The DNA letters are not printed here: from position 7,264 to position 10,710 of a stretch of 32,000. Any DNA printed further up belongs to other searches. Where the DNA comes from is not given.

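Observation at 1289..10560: A ~30-residue Cys-bracketed module recurs five times in three secreted proteins with unrelated payload domains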

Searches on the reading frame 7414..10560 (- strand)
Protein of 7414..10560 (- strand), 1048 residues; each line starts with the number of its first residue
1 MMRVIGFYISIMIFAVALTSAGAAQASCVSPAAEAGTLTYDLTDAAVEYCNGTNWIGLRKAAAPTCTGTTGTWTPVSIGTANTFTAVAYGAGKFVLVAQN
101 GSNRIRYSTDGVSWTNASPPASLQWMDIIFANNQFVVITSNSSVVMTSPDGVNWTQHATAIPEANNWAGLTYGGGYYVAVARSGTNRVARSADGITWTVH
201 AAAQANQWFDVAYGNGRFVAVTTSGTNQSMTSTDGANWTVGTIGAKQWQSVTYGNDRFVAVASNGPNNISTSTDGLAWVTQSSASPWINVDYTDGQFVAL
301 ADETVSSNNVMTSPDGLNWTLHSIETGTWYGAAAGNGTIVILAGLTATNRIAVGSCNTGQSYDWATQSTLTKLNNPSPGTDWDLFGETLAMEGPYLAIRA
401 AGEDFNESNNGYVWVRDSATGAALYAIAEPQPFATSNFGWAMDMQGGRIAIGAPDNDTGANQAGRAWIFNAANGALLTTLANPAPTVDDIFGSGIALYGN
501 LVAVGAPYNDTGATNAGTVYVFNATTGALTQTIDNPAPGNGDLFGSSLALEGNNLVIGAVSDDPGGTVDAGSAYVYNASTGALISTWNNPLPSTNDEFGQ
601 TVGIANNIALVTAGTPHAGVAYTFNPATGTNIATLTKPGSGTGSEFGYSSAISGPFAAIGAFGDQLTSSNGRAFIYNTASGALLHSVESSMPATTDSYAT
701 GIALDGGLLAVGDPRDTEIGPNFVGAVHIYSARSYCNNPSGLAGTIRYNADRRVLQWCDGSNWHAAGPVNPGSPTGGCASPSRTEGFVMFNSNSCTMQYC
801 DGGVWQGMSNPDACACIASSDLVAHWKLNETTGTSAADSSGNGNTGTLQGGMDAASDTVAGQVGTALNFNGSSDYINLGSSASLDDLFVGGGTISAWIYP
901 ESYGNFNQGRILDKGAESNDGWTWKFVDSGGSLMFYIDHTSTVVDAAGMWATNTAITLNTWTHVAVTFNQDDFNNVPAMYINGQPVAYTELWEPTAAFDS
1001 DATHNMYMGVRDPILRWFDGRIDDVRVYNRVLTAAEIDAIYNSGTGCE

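Call 3: search_protein_families(library=pfam, proteins=[window:7414-10560:-], max_evalue=1)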
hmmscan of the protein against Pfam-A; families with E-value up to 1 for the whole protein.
window:7414-10560:- (1048 aa): 3 families
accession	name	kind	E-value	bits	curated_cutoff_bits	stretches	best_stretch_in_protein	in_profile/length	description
PF14312.12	FG-GAP_2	-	7.8e-39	132.1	23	7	540-576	14-49/49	FG-GAP repeat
PF13385.13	Laminin_G_3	-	3.8e-23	82.8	27.6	1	870-1037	1-150/151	Concanavalin A-like lectin/glucanases superfamily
PF03736.22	EPTP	-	0.0043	17.5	21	0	247-264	15-32/42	EPTP domain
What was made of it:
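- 7414..10560 (-): Gene C, 1048 aa. Order: signal peptide, module 1, propeller-like repeats, 7 FG-GAP_2 repeats, modules 2 and 3 in tandem, Laminin_G_3. Pfam FG-GAP_2 E 7.8e-39 and Laminin_G_3 E 3.8e-23 (call 3).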

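Call 4: search_protein_families(library=ncbifam, proteins=[window:7414-10560:-], max_evalue=1)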
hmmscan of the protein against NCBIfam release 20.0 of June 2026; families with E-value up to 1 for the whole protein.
window:7414-10560:- (1048 aa): 1 family
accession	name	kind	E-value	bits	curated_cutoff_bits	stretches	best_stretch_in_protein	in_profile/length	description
NF052521.1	TafC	equivalog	2.5e-11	43.3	410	1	823-1045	149-364/373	TafC family fimbrial protein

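Call 13: find_homologous_proteins(query=window:7414-10560:-, max_evalue=0.001)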
Query window:7414-10560:- (1048 aa): 3410 proteins with E <= 0.001 among 8000 candidates; the best 120 are listed.
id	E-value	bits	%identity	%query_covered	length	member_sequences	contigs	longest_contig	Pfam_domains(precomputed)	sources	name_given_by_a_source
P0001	0.0e+0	2337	100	99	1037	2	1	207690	PF14312.13,PF13385.14,PF25852.1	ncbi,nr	ncbi:hypothetical protein EME01_05390 [Sinorhizobium meliloti]|nr:hypothetical protein EME01_05390 [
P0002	1.8e-267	909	42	26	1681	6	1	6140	PF25059.2,PF16323.12,PF03736.23,PF19081.7,PF00041.28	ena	-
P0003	2.0e-250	852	47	95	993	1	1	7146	PF14312.13,PF13385.14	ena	-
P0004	7.0e-222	758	45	28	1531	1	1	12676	PF03478.25,PF13205.13,PF18657.7,PF18676.7,PF03736.23,PF02484.21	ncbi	ncbi:MAG: YDG domain-containing protein, partial [Cyclobacteriaceae bacterium]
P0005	1.5e-207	710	42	27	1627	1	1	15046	PF03736.23,PF17433.8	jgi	jgi:hypothetical protein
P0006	1.8e-205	703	44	24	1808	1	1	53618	PF13573.13,PF18676.7,PF03736.23,PF25852.1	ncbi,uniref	ncbi:beta strand repeat-containing protein, partial [Flavobacterium sp. W22_SRS_FP1]|uniref:beta str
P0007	9.5e-183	628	39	27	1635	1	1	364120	PF25059.2,PF16323.12,PF03736.23,PF21471.4,PF00041.28,PF03174.20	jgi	jgi:hypothetical protein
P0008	7.7e-181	622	44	30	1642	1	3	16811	PF03478.25,PF03736.23,PF13884.12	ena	-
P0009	6.1e-179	616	43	25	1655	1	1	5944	PF25059.2,PF16323.12,PF03736.23,PF24316.2,PF21471.4,PF14759.13,PF00041.28,PF03174.20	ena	-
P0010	4.4e-177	609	44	28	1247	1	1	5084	PF03736.23,PF25852.1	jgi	-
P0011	5.6e-166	573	43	27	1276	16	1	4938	PF18962.8,PF03736.23,PF19081.7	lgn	-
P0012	1.0e-162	562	39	33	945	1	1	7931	PF13385.14,PF25852.1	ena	-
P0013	2.2e-156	541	45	27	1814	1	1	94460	PF12733.14,PF14312.13,PF03736.23,PF09136.17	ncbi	-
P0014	3.7e-154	534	44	27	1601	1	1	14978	PF03736.23,PF05658.20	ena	-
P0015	2.3e-151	524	41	27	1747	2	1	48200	PF03736.23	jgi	jgi:hypothetical protein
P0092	1.3e-103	366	44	33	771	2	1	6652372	PF03736.23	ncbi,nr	ncbi:hypothetical protein MesoLjLa_18050 [Mesorhizobium sp. L-2-11]|nr:hypothetical protein MesoLjLa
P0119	3.9e-93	332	39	24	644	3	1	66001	-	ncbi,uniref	ncbi:WD40/YVTN/BNR-like repeat-containing protein [Hyphomicrobium sp.]|uniref:WD40/YVTN/BNR-like rep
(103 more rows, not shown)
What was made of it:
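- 7414..10560 (-): 100% identical to S. meliloti EME01_05390 (call 13).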

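Call 55: search_protein_families(library=phrogs, proteins=[window:7414-10560:-], max_evalue=0.01)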
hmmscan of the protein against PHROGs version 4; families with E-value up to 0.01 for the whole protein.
window:7414-10560:- (1048 aa): 1 family
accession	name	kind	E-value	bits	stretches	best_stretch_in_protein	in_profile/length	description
phrog_21039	-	unknown function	0.0071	17.1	0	820-852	120-152/244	-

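Call 90: search_dna_similar(query=window:7414-10560:-, collection=plasmids, mode=protein, max_evalue=0.00001, max_rows=15)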
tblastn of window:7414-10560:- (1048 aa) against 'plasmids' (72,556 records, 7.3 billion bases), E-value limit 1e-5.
Records with a match: 47; places in all: 80; records where one place covers at least 80% of the query: 0.
Best place of each record, by identity: <60% 47.
By first word of the organism name: Ralstonia 18; Thermus 14; Halocatena 2; Skermanella 1; Rhizobium 1; Sulfurimonas 1; Herpetosiphon 1; Pseudoalteromonas 1; Vibrio 1; Haloarcula 1; and 6 more.
By predicted mobility (MOB-suite, as given by PLSDB): non-mobilizable 42; mobilizable 4; conjugative 1.
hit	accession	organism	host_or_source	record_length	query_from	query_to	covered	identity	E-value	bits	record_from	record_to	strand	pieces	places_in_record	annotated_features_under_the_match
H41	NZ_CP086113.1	Skermanella rosea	single cell,hydrocarbon-contaminated ...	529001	295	724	41%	27.9%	6e-8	129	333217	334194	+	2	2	hypothetical protein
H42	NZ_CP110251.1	Halocatena marina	cell cuture,Rudong intertidal zone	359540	341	737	38%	25.4%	2e-12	79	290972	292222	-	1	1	FG-GAP repeat protein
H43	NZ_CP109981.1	Halocatena marina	cell cuture,Qidong intertidal zone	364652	341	737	38%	25.4%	2e-12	79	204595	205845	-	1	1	FG-GAP repeat protein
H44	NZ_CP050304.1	Rhizobium lusitanum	Oxytropis pumilio,cell culture,root ...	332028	739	1043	29%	31.0%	4e-8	66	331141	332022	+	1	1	LamG-like jellyroll fold domain-containing protein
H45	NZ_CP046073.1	Sulfurimonas aquatica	cell culture,lake water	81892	362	698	32%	28.0%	9e-21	107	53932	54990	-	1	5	Ig-like domain-containing protein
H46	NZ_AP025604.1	Thermus thermophilus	-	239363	14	384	35%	25.0%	1e-12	81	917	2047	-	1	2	hypothetical protein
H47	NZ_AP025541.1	Thermus thermophilus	-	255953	76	324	24%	35.3%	2e-15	90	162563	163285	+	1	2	hypothetical protein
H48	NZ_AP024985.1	Thermus thermophilus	-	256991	76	324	24%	35.3%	2e-15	90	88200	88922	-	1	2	hypothetical protein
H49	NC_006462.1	Thermus thermophilus HB8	-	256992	76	324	24%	35.3%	2e-15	90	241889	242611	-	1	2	hypothetical protein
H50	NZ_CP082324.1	Thermus thermophilus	cell culture,cheese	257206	76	324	24%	35.3%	2e-15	90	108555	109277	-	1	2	hypothetical protein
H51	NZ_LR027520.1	Thermus thermophilus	-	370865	76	320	23%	35.6%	6e-17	95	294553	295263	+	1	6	hypothetical protein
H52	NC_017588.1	Thermus thermophilus JL-18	-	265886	76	320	23%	35.6%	6e-17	95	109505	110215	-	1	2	hypothetical protein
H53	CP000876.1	Herpetosiphon aurantiacus DSM 785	-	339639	366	678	30%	27.4%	6e-10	72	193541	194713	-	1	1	Integrin alpha beta-propellor repeat protein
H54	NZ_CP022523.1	Pseudoalteromonas sp. NC201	pure culture,sea water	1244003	434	734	29%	27.4%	3e-8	66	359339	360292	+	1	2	none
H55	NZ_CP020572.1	Thermus aquaticus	-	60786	80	340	25%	30.7%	3e-14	86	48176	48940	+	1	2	hypothetical protein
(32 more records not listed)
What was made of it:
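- Tried and rejected: The one exception was a Rhizobium lusitanum LamG protein whose match starts at the module pair (call 90).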

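Call 94: find_encoding_contigs(protein=P0092, flank=6000, max_places=2)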
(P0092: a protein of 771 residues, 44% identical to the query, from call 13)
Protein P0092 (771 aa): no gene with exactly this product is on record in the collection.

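Call 96: find_encoding_contigs(protein=P0119, flank=8000, max_places=2)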
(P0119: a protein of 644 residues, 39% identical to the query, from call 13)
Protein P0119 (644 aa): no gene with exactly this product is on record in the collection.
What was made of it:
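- Tried and rejected: P0092 and P0119 are not on record (calls 94, 96).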
